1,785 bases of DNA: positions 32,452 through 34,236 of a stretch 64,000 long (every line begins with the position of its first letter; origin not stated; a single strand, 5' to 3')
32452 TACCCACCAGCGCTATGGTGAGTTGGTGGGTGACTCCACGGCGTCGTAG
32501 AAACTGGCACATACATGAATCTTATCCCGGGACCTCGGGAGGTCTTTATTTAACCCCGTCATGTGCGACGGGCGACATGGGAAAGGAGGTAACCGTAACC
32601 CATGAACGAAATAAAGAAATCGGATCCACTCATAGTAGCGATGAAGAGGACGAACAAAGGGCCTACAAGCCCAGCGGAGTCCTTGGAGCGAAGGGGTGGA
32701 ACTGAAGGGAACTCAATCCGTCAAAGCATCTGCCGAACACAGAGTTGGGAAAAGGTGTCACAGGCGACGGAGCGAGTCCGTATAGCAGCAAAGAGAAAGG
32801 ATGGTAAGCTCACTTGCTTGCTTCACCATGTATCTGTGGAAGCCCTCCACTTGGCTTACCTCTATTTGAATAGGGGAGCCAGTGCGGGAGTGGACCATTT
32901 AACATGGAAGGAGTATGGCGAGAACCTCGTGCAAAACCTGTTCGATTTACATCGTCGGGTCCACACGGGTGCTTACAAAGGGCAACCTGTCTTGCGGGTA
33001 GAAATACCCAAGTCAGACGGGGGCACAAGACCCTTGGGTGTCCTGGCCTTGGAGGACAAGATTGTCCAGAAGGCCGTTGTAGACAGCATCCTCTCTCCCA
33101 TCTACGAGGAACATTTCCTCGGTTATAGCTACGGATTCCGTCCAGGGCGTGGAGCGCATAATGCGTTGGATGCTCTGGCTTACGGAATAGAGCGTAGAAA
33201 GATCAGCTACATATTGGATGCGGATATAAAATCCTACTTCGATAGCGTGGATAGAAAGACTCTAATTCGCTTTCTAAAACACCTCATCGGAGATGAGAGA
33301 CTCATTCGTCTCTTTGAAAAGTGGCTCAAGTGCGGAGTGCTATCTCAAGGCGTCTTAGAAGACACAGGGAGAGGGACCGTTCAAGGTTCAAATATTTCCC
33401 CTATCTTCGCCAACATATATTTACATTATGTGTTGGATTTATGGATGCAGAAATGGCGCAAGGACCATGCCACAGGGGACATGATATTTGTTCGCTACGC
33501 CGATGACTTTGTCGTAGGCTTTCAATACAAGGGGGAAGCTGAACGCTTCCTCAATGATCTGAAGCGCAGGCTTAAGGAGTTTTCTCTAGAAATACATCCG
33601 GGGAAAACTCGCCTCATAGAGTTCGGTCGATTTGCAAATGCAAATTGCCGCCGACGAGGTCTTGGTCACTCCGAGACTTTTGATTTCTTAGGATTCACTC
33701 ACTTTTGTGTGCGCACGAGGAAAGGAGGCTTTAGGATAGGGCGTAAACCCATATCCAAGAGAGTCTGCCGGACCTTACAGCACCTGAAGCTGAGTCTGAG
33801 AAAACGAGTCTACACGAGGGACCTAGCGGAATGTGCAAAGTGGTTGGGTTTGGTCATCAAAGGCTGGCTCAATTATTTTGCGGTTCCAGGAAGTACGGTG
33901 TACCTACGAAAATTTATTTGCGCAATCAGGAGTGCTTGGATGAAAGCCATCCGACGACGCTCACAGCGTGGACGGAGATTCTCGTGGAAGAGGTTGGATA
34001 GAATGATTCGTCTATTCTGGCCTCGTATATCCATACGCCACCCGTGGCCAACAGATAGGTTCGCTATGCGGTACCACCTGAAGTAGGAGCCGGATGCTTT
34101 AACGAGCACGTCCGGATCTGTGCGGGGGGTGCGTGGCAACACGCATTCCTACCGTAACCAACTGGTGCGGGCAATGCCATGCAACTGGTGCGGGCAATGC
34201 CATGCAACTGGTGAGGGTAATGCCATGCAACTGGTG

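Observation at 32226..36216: Group II intron that homes into IS21 terminal transposase-binding repeats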

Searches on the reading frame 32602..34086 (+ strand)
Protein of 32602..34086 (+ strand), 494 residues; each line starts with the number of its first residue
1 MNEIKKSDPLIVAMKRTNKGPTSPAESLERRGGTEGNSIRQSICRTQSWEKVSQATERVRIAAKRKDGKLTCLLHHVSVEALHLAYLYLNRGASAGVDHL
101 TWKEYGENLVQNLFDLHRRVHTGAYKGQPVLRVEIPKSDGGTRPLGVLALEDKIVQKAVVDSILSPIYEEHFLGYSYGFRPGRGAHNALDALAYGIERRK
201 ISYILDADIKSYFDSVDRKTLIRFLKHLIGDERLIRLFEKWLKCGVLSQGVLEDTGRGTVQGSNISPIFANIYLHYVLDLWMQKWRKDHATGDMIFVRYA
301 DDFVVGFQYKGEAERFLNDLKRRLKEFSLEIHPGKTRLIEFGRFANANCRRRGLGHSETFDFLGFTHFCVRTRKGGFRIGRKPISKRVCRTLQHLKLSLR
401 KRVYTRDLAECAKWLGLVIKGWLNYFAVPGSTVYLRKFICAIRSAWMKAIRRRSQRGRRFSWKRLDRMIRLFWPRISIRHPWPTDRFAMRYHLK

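Call 8: search_protein_families(library=pfam, proteins=[window:32602-34086:+])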
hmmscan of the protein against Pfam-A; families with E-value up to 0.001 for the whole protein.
window:32602-34086:+ (494 aa): 2 families
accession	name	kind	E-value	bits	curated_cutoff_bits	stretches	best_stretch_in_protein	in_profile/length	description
PF00078.32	RVT_1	-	1.8e-34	119.7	29.6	1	135-366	1-204/205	Reverse transcriptase (RNA-dependent DNA polymerase)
PF08388.16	GIIM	-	0.00027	21.3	23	1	399-462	12-75/80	Group II intron, maturase-specific domain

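Call 11: find_homologous_proteins(query=window:32602-34083:+, max_evalue=1e-30)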
Query window:32602-34083:+ (494 aa): 8000 proteins with E <= 1e-30 among 8000 candidates; the best 120 are listed.
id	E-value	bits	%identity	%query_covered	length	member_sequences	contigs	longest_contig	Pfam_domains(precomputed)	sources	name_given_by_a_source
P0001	1.1e-236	804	98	72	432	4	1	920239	PF00078.33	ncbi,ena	-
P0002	2.8e-233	793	-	-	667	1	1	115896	PF00078.33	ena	-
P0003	7.4e-229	779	70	99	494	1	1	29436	PF00078.33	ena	-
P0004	1.1e-221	755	67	100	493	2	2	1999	PF00078.33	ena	-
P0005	4.6e-212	723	66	100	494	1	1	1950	PF00078.33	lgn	-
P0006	1.3e-201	689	62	100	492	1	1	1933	PF00078.33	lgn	-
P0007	9.7e-193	660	61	99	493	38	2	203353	PF00078.33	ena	-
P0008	3.9e-192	658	60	99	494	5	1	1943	PF00078.33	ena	-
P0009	1.7e-191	655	60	99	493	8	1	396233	PF00078.33,PF08388.17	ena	-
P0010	3.1e-191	655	60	99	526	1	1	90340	PF00078.33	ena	-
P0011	3.5e-191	654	60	99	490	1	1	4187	PF00078.33,PF08388.17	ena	-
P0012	6.3e-191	654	60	99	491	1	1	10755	PF00078.33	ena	-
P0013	8.9e-191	653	60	99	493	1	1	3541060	PF00078.33,PF08388.17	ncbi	-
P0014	2.2e-190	652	60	99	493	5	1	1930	PF00078.33,PF08388.17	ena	-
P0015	5.0e-190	651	59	99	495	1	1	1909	PF00078.33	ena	-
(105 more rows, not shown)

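Call 13: find_encoding_contigs(protein=window:32602-34086:+, flank=6000, max_places=10)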
Protein window:32602-34086:+ (494 aa): no gene with exactly this product is on record in the collection.

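Call 14: find_encoding_contigs(protein=P0001, flank=6000, max_places=10)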
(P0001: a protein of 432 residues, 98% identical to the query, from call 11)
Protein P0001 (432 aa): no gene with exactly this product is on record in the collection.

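Call 15: find_related_loci(query=window:32602-34083:+, collection=genome_contigs, flank=5000)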
Query window:32602-34083:+ (494 aa) in genome_contigs; peptide patterns used: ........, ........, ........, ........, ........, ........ (x = any residue, [..] = any of these).
58 stretches matched a pattern; 2 encode a relative of the query (tblastn E <= 1e-3); 2 distinct loci.
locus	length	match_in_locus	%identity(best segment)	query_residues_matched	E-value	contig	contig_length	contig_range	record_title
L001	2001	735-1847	35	92-472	2e-53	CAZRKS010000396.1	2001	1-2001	MAG TPA_asm: uncultured Steroidobacteraceae bacterium isolate SRP173033_co2_30 genome assembly, contig: NODE_69780_lengt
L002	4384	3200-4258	33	92-456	2e-44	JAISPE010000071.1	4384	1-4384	MAG: Prevotellaceae bacterium isolate Iy174_bin82 k119_2043424, whole genome shotgun sequence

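Call 16: find_encoding_contigs(protein=P0002, flank=6000, max_places=6)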
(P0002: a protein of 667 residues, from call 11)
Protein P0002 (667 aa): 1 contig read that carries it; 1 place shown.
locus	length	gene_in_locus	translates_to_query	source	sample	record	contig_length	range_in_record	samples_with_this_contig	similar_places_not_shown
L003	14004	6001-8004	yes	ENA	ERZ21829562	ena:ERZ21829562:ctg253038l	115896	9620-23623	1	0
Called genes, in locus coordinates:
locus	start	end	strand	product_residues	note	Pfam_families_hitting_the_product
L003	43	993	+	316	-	PF01073:3Beta_HSD, PF01370:Epimerase, PF04321:RmlD_sub_bind, PF05368:NmrA, PF07993:NAD_binding_4 (faint), PF13460:NAD_binding_10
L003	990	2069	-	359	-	PF13384:HTH_23, PF13551:HTH_29, PF13565:HTH_32, PF13358:DDE_3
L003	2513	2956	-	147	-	PF13701:DDE_Tnp_1_4, PF01609:DDE_Tnp_1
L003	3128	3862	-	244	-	PF13701:DDE_Tnp_1_4, PF01609:DDE_Tnp_1 (weak)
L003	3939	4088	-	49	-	-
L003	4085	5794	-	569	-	PF00005:ABC_tran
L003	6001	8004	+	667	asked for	PF00078:RVT_1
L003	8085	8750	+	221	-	PF01609:DDE_Tnp_1 (weak), PF13751:DDE_Tnp_1_6 (weak)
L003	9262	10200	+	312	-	PF13384:HTH_23 (faint), PF12762:DDE_Tnp_IS1595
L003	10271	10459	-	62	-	-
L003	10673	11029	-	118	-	PF01609:DDE_Tnp_1 (weak), PF13701:DDE_Tnp_1_4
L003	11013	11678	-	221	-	PF13701:DDE_Tnp_1_4, PF01609:DDE_Tnp_1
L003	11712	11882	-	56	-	PF13701:DDE_Tnp_1_4 (weak)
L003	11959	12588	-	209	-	PF05013:FGase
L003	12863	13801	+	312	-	PF13384:HTH_23 (faint), PF12762:DDE_Tnp_IS1595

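Call 17: find_encoding_contigs(protein=P0003, flank=6000, max_places=6)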
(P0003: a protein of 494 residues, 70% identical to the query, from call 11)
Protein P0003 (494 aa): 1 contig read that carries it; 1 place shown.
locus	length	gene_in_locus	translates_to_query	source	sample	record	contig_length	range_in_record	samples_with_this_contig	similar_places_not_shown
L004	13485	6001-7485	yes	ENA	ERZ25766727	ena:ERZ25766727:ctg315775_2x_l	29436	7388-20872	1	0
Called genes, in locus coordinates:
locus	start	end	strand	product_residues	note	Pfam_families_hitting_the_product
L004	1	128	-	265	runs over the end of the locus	PF04055:Radical_SAM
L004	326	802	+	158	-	-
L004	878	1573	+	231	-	PF00665:rve (weak)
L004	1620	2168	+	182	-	-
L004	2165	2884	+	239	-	PF13604:AAA_30 (weak), PF09848:SLFN-g3_helicase, PF13245:AAA_19 (faint), PF13401:AAA_22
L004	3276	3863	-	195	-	PF01695:IstB_IS21, PF13191:AAA_16 (faint)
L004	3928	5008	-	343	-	PF22483:Mu-transpos_C_2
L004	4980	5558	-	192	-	-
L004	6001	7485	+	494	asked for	PF00078:RVT_1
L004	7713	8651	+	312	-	PF00239:Resolvase, PF07508:Recombinase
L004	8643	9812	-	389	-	PF01609:DDE_Tnp_1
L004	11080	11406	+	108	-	-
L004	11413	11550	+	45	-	-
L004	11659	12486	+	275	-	PF00348:polyprenyl_synt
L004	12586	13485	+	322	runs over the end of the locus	PF01040:UbiA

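Call 29: list_cluster_members(proteins=[P0001, P0003, P0004, P0007, P0013])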
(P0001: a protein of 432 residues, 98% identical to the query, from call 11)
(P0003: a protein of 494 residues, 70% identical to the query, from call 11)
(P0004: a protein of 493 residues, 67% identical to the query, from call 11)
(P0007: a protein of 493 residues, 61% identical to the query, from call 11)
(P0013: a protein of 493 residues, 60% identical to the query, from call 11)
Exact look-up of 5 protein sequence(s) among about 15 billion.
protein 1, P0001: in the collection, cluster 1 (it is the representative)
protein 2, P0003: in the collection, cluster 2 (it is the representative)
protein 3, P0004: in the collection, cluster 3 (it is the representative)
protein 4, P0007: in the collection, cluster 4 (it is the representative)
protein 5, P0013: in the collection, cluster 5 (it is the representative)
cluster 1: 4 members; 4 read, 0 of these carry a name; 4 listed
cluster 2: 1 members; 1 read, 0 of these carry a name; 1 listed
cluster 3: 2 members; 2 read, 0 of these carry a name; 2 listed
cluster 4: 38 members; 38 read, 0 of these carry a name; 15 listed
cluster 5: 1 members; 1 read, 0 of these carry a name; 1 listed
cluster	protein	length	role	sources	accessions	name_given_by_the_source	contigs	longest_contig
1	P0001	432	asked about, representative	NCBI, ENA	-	-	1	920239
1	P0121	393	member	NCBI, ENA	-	-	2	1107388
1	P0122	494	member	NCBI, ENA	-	-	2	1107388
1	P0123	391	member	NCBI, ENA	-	-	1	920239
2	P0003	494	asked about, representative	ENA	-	-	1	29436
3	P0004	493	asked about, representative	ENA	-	-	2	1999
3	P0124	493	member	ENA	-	-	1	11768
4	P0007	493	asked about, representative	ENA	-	-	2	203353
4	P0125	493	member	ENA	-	-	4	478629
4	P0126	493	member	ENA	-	-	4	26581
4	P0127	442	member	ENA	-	-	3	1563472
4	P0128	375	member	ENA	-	-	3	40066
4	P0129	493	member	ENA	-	-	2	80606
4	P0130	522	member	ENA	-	-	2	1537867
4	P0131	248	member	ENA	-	-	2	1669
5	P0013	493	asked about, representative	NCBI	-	-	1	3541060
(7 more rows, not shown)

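Call 31: find_encoding_contigs(protein=P0122, flank=8000, max_places=10)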
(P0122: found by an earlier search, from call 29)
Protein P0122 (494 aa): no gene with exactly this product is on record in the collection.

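Call 32: find_encoding_contigs(protein=P0124, flank=6000, max_places=6)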
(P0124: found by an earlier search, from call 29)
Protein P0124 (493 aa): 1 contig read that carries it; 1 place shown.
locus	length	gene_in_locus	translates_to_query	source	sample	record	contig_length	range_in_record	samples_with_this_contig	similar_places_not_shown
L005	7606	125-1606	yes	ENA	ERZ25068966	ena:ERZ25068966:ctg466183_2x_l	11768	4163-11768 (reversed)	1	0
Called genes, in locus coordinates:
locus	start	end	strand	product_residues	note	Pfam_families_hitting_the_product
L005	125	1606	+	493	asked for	PF00078:RVT_1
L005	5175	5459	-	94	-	-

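Call 35: find_encoding_contigs(protein=P0004, flank=3000, max_places=6)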
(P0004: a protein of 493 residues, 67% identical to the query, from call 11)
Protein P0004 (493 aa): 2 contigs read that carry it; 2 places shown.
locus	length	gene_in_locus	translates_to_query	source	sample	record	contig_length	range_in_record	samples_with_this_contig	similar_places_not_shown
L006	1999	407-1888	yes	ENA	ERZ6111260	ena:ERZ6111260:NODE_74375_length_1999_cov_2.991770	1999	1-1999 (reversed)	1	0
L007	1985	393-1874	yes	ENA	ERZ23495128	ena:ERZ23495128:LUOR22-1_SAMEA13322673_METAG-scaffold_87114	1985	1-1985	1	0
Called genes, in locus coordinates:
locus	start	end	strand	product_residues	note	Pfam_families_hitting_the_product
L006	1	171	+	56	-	?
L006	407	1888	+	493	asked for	PF00078:RVT_1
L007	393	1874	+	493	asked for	PF00078:RVT_1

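Call 38: find_related_loci(query=A1, collection=metagenome_contigs, flank=6000)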
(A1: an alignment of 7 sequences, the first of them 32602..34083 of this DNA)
Query A1 (494 aa) in metagenome_contigs; peptide patterns used: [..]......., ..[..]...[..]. (x = any residue, [..] = any of these).
600 stretches matched a pattern (row limit reached: there are more); 589 encode a relative of the query (tblastn E <= 1e-3); the best 80 are kept; 80 distinct loci.
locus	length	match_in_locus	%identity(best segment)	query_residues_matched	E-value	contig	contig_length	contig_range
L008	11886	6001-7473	61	1-491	0e+0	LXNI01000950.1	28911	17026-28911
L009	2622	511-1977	59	2-490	0e+0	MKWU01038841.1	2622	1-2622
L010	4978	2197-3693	53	1-491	2e-173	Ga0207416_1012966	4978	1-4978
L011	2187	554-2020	53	1-491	1e-179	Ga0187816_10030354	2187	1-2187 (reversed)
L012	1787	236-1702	53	1-491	4e-180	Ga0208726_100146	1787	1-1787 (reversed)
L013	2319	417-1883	54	1-491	1e-177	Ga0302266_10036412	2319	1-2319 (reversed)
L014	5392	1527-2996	54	1-491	5e-168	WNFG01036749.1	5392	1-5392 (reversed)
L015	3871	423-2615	53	1-491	9e-171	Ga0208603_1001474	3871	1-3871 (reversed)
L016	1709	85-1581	53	1-491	3e-178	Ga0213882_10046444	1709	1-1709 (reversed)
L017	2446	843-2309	53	1-491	3e-174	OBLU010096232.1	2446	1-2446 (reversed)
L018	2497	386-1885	52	1-491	2e-172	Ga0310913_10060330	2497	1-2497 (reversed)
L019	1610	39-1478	53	6-487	4e-175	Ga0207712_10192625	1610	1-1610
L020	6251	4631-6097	53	1-491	2e-161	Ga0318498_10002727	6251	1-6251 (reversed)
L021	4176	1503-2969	51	1-491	4e-165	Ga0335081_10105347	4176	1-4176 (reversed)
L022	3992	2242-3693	53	6-491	2e-165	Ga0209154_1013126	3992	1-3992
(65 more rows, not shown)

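Call 51: find_encoding_contigs(protein=P0005, flank=3000, max_places=6)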
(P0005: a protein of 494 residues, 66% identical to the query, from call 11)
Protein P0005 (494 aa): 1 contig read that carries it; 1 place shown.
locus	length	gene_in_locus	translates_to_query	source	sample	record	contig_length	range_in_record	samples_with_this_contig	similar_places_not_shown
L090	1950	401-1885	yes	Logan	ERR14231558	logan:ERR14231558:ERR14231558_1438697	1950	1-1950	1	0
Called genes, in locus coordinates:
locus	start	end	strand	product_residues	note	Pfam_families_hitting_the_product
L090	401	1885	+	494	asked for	PF00078:RVT_1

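Call 52: find_encoding_contigs(protein=P0006, flank=3000, max_places=6)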
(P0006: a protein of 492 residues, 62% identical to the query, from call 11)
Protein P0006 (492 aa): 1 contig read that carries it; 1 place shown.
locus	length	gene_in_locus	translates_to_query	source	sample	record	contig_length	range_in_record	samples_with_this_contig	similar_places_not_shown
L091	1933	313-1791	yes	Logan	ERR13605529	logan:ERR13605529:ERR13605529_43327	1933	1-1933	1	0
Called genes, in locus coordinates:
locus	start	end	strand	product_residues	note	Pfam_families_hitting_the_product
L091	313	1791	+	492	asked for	PF00078:RVT_1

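Call 59: search_dna_similar(query=window:32602-34083:+, collection=plasmids, mode=protein, max_rows=40)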
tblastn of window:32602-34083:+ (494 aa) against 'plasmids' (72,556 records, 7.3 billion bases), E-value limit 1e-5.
The search stops at 5000 records and this limit was reached: more records match than are counted here, and every count below describes the 5000 best-scoring records only.
Records with a match: at least 5000; places in all: 7556; records where one place covers at least 80% of the query: 4401.
Best place of each record, by identity: <60% 5000.
By first word of the organism name: Klebsiella 3703; Escherichia 251; Sinorhizobium 138; Enterobacter 138; Shigella 91; Rhizobium 54; Citrobacter 51; Bradyrhizobium 48; Salmonella 44; Piscirickettsia 43; and 92 more.
By predicted mobility (MOB-suite, as given by PLSDB): conjugative 2705; mobilizable 1214; non-mobilizable 1081.
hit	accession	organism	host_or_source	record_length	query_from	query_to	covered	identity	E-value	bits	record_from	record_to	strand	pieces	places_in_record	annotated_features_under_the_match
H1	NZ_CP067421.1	Skermanella sp. TT6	Homo sapiens,single cell,skin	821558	1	487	99%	52.0%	4e-149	478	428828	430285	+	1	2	ltrA: group II intron reverse transcriptase/maturase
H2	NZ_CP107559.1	Methylocystis sp. MJC1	whole organism,Alpine Peat Bogs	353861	2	491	99%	50.4%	5e-150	481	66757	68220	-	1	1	ltrA: group II intron reverse transcriptase/maturase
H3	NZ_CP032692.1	Rhizobium sp. CCGE532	Phaseolus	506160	1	491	99%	50.1%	5e-144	463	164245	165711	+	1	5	ltrA: group II intron reverse transcriptase/maturase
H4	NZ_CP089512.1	Klebsiella pneumoniae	bacteria,sewage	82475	1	491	99%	50.0%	6e-143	460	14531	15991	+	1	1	ltrA: group II intron reverse transcriptase/maturase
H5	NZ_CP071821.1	Klebsiella pneumoniae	Homo sapiens,feces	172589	1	491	99%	50.0%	3e-142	458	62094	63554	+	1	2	none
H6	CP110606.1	Klebsiella pneumoniae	Homo sapiens,wound swab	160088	5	491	99%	50.4%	2e-144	464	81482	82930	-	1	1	ltrA: group II intron reverse transcriptase/maturase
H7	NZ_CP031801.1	Klebsiella pneumoniae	Homo sapiens,rectal swab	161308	5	491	99%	50.4%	2e-144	464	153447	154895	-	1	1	ltrA: group II intron reverse transcriptase/maturase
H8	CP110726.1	Klebsiella pneumoniae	Homo sapiens,tissue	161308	5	491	99%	50.4%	2e-144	464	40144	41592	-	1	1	ltrA: group II intron reverse transcriptase/maturase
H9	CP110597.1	Klebsiella pneumoniae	Homo sapiens,wound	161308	5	491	99%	50.4%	2e-144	464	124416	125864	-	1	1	ltrA: group II intron reverse transcriptase/maturase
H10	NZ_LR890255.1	Klebsiella pneumoniae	Homo sapiens,wound swab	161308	5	491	99%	50.4%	2e-144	464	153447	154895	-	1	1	ltrA: group II intron reverse transcriptase/maturase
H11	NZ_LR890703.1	Klebsiella pneumoniae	Homo sapiens,wound swab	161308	5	491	99%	50.4%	2e-144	464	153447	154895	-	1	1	ltrA: group II intron reverse transcriptase/maturase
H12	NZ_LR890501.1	Klebsiella pneumoniae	Homo sapiens,rectal swab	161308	5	491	99%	50.4%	2e-144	464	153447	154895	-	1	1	ltrA: group II intron reverse transcriptase/maturase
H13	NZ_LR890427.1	Klebsiella pneumoniae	Homo sapiens,wound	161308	5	491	99%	50.4%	2e-144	464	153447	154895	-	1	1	ltrA: group II intron reverse transcriptase/maturase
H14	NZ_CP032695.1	Rhizobium jaguaris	Calliandra grandiflora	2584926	1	491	99%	49.9%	1e-141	457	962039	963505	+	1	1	none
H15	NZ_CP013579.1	Rhizobium phaseoli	Phaseolus vulgaris,Whole ...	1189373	1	491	99%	49.8%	6e-145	466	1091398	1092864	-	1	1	record has no annotation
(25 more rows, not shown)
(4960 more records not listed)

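Call 61: get_annotated_region(hit=H7, flank=3000)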
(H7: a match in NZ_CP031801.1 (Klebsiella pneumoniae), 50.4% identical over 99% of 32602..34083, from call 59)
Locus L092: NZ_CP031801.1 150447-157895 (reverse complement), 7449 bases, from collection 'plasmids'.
description: Klebsiella pneumoniae strain MSB1_8A isolate MSB1_8A plasmid unnamed1, complete sequence
organism: Klebsiella pneumoniae (NCBI taxid 573)
taxonomy: Bacteria; Pseudomonadota; Gammaproteobacteria; Enterobacterales; Enterobacteriaceae; Klebsiella; Klebsiella pneumoniae
host: -; source: Homo sapiens,rectal swab; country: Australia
typing (MOB-suite, as given by PLSDB): conjugative; replicon IncFIB,IncFII; relaxase MOBF,MOBF; mating-pair formation MPF_F
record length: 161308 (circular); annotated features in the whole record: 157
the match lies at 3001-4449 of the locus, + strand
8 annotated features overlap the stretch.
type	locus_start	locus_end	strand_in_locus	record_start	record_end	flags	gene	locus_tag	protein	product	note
CDS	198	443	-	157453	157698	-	-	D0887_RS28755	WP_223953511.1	hypothetical protein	-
CDS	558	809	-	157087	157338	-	-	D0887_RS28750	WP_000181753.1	hypothetical protein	-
CDS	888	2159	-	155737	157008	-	-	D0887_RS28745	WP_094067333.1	Y-family DNA polymerase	-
CDS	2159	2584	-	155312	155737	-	umuD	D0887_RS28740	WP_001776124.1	translesion error-prone DNA polymerase V autoproteolytic subunit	-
CDS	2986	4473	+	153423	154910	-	ltrA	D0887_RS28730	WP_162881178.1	group II intron reverse transcriptase/maturase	GO:0000373 - Group II intron splicing [Evidence IEA]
CDS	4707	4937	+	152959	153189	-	-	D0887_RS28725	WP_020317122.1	hypothetical protein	-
CDS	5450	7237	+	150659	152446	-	-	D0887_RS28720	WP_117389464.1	DUF4209 domain-containing protein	-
CDS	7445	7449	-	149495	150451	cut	-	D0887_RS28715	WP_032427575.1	IS110 family transposase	-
